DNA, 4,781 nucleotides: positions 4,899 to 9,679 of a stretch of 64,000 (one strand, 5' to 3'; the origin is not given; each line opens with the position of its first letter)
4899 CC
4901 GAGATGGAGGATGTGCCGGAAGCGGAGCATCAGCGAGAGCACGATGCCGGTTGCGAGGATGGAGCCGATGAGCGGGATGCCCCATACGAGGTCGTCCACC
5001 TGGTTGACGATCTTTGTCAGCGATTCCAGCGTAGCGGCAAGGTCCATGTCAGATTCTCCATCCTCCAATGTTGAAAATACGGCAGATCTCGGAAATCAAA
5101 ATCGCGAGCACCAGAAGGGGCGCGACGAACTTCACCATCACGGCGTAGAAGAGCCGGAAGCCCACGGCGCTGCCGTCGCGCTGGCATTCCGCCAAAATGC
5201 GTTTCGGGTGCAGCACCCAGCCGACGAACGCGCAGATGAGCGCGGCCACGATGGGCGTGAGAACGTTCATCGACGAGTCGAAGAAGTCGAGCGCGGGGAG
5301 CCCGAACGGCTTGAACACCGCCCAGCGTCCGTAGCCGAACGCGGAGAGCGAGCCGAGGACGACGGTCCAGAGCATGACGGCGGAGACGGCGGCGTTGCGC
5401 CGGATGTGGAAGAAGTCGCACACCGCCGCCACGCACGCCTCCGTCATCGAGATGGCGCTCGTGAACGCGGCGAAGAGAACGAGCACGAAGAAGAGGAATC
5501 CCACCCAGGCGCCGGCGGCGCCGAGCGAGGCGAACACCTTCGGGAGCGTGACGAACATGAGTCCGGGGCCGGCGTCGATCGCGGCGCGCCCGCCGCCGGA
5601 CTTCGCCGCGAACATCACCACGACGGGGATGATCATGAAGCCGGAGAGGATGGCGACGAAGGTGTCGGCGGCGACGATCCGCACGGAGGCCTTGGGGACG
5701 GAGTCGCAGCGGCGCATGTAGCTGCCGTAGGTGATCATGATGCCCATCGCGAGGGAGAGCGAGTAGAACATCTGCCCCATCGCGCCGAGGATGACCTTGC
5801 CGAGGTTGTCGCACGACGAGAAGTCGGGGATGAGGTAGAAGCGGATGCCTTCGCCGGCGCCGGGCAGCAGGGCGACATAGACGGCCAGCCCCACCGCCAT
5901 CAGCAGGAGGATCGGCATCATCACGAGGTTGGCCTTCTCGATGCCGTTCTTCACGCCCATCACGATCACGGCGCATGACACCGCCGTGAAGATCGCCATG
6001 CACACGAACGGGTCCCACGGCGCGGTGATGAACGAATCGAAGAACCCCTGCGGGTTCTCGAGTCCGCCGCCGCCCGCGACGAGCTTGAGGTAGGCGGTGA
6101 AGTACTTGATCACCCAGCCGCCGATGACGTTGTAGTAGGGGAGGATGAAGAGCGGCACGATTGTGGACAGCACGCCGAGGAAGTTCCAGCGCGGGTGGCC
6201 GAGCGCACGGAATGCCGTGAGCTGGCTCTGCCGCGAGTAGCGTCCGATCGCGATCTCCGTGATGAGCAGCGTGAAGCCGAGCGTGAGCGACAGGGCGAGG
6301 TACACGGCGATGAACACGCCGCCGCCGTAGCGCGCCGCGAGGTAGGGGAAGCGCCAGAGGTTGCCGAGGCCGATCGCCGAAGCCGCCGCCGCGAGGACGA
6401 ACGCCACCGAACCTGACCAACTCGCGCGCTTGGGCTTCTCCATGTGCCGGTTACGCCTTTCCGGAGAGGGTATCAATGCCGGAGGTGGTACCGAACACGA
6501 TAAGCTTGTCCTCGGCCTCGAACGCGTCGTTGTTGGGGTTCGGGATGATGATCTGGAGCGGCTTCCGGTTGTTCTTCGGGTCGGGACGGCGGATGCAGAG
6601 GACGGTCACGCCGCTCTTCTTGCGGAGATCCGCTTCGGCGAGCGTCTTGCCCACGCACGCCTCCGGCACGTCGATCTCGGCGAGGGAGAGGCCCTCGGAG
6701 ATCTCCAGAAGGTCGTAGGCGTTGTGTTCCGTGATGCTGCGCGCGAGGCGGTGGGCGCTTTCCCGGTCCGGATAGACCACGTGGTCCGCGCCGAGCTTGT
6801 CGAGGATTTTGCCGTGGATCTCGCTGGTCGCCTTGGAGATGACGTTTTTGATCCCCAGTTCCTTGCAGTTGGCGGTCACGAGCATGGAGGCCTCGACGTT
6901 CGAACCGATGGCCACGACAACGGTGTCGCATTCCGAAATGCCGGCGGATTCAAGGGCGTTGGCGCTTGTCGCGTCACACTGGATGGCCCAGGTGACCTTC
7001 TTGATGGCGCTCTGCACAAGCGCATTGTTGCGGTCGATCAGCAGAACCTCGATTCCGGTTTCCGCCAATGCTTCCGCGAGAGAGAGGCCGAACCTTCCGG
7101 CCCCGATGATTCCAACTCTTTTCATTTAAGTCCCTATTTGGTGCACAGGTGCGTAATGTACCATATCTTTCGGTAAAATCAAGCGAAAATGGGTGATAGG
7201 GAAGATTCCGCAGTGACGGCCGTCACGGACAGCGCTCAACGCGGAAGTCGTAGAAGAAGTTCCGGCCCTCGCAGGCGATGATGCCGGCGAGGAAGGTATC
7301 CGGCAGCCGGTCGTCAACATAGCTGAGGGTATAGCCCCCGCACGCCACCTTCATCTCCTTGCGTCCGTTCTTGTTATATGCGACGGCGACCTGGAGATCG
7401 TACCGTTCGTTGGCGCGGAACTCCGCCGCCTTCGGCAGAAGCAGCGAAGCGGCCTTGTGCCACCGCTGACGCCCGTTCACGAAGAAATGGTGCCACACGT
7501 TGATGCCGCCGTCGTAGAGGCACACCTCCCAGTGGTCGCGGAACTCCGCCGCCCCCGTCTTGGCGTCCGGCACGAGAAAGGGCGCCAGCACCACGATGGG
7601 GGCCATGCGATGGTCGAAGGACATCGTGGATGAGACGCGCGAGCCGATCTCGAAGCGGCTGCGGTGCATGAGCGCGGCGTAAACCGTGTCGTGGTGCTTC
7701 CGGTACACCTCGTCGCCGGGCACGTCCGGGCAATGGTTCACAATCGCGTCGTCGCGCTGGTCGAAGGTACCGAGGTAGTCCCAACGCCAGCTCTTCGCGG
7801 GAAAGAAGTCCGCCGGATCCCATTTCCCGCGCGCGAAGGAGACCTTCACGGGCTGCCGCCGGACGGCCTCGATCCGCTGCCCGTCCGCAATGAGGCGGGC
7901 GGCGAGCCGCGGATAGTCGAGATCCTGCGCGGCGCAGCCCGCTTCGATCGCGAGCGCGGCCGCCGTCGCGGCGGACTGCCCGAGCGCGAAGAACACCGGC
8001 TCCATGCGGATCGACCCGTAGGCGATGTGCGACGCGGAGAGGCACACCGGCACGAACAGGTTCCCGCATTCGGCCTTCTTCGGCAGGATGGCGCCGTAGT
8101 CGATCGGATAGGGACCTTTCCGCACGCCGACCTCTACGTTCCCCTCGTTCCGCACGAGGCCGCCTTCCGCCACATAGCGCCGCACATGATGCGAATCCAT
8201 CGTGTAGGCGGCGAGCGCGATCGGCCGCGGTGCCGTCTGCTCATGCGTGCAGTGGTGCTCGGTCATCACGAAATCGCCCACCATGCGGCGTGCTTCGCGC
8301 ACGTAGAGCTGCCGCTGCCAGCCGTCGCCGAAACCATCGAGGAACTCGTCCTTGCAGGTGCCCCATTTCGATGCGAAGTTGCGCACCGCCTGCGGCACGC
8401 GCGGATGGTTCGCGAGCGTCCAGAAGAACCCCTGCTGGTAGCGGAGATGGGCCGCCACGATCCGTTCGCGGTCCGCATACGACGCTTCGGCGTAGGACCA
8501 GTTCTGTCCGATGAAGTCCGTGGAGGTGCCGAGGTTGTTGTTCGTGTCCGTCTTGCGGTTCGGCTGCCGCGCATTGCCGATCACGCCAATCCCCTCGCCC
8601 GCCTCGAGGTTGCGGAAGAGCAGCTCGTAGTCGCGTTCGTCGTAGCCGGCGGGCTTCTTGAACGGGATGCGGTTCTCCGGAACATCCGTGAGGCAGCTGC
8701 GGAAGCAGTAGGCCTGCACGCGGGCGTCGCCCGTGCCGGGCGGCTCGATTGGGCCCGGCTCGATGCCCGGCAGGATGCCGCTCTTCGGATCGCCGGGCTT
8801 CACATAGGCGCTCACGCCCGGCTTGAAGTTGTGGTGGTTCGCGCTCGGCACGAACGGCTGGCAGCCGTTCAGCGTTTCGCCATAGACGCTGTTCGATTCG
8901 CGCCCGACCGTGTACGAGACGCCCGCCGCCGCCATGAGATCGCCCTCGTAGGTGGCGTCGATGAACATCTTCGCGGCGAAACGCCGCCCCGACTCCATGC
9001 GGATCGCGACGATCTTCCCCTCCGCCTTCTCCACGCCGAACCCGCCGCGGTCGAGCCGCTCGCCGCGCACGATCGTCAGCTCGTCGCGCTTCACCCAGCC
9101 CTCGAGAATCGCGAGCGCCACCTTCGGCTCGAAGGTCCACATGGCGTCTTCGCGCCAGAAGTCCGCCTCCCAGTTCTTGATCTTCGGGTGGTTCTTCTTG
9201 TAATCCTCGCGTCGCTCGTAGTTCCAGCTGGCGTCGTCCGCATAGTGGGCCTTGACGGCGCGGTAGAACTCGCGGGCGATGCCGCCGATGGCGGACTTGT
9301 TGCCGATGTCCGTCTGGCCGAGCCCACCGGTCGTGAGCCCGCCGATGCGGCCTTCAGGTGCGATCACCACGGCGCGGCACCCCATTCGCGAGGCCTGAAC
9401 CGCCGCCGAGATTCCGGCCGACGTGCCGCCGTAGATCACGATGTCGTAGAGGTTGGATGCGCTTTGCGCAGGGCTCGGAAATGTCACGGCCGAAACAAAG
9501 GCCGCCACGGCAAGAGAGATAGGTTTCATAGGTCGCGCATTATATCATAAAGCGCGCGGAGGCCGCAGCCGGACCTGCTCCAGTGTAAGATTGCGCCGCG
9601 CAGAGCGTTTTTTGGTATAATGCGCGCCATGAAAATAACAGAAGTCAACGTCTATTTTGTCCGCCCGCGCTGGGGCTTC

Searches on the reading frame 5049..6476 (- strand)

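Call 86: search_protein_families(library=pfam, proteins=[window:5049-6476:-], max_evalue=0.00001)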
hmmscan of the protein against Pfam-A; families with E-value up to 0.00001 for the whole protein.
window:5049-6476:- (475 aa): 1 family
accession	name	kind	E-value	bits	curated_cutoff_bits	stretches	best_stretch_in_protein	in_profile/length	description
PF00209.24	SNF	-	9.7e-58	196.6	27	2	160-466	180-483/524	Sodium:neurotransmitter symporter family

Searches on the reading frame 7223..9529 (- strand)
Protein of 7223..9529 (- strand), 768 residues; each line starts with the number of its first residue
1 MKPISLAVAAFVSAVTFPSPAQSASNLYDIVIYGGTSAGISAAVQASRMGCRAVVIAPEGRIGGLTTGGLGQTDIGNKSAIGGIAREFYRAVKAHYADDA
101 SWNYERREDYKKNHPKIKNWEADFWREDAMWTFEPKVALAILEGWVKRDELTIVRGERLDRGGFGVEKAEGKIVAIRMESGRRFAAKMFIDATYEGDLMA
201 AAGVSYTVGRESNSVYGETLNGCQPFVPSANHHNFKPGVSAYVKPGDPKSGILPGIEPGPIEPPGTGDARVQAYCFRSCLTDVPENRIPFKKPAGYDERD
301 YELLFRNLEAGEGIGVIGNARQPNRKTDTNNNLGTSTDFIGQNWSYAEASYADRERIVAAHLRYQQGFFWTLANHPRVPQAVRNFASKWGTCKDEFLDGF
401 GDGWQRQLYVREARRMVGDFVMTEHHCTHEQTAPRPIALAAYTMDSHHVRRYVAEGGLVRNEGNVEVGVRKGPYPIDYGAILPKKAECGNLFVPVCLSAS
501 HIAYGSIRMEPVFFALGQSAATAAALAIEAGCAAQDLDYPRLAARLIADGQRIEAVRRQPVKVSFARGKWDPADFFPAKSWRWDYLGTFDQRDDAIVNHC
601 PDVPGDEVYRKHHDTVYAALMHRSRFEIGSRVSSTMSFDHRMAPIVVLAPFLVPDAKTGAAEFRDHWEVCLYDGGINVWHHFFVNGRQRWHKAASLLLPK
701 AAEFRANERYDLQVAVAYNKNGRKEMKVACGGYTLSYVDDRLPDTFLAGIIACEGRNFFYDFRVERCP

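Call 86: search_protein_families(library=pfam, proteins=[window:7223-9529:-], max_evalue=0.00001)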
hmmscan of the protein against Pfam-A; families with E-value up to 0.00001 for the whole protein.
window:7223-9529:- (768 aa): 1 family
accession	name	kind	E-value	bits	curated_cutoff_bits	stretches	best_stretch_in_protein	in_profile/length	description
PF12831.13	FAD_oxidored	-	8.4e-106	355.2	27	1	29-546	1-416/416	FAD dependent oxidoreductase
